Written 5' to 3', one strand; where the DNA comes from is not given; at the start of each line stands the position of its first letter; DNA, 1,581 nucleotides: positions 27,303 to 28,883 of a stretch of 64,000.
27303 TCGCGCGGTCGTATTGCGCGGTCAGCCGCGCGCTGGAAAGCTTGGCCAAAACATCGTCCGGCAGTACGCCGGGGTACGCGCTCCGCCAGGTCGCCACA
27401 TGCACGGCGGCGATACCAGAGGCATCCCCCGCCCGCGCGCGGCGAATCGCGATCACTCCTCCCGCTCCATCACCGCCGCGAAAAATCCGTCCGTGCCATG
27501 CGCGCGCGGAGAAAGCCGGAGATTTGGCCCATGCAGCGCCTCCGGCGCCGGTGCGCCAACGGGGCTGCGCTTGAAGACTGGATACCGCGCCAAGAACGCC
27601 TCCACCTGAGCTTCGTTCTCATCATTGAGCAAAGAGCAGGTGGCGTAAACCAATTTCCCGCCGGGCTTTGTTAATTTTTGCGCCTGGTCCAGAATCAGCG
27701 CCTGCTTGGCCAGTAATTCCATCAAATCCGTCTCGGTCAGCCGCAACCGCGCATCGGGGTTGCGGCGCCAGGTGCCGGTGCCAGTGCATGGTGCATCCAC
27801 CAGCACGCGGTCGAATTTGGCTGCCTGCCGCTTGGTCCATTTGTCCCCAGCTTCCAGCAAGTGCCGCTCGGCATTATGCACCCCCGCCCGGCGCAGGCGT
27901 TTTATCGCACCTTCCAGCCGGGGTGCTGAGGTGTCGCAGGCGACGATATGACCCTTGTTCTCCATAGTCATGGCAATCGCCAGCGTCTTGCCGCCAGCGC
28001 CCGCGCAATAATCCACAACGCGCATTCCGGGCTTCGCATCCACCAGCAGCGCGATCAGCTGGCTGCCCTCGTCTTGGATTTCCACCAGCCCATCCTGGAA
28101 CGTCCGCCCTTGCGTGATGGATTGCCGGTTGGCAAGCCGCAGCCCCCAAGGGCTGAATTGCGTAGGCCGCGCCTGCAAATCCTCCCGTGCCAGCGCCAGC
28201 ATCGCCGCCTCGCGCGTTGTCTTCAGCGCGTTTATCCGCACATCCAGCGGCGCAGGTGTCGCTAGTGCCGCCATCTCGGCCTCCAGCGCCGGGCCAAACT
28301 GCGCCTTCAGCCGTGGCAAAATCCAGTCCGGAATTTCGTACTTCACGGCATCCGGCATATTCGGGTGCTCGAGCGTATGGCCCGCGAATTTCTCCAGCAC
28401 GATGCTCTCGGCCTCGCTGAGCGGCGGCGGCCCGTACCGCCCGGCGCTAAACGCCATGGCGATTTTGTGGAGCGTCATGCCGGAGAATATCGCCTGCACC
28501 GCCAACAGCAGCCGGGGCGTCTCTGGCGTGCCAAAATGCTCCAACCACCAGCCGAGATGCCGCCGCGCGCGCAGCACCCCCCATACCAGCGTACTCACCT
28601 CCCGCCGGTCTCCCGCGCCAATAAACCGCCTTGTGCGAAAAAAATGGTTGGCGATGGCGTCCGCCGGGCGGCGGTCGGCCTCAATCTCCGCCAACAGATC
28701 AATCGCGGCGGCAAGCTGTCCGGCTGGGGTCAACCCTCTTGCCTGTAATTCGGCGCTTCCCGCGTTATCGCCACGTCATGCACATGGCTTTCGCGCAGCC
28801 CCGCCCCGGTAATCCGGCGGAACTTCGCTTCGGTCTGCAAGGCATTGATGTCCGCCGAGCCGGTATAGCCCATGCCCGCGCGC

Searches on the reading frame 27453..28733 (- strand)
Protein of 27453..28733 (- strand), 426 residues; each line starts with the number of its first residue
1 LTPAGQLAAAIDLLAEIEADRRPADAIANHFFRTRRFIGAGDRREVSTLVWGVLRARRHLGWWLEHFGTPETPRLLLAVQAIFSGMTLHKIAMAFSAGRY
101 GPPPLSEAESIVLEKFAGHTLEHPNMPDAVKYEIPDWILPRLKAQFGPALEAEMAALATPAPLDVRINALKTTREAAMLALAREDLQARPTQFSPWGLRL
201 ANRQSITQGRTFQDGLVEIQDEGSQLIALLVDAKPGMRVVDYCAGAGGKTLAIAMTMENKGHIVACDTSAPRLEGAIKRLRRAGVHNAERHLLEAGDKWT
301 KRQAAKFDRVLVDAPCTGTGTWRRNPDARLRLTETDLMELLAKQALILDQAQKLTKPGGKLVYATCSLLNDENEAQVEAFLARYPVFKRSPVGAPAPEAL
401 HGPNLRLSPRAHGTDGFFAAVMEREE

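Call 10: search_protein_families(library=pfam, proteins=[window:27453-28733:-])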
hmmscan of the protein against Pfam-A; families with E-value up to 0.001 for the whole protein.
window:27453-28733:- (426 aa): 8 families
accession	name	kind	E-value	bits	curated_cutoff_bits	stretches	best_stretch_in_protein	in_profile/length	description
PF01189.24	Methyltr_RsmB-F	-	1.3e-45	155.9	27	1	230-422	3-198/199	16S rRNA methyltransferase RsmB/F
PF22458.1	RsmF-B_ferredox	-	2.8e-14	53.5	27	1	135-206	2-73/74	Methyltr_RsmF/B-like, ferredoxin-like domain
PF13847.12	Methyltransf_31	-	3e-12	46.9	27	1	234-372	2-117/145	Methyltransferase domain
PF01209.24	Ubie_methyltran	-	1.6e-05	24.8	20.1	1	230-295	42-106/233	ubiE/COQ5 methyltransferase family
PF01135.25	PCMT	-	9e-05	22.8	20.3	1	230-314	68-150/210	Protein-L-isoaspartate(D-aspartate) O-methyltransferase (PCMT)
PF17125.10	Methyltr_RsmF_N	-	0.00016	22.5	34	1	135-221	2-85/86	N-terminal domain of 16S rRNA methyltransferase RsmF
PF13649.12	Methyltransf_25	-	0.00026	22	27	0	239-312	1-70/97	Methyltransferase domain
PF05175.20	MTS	-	0.00074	19.6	23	0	221-315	17-107/170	Methyltransferase small domain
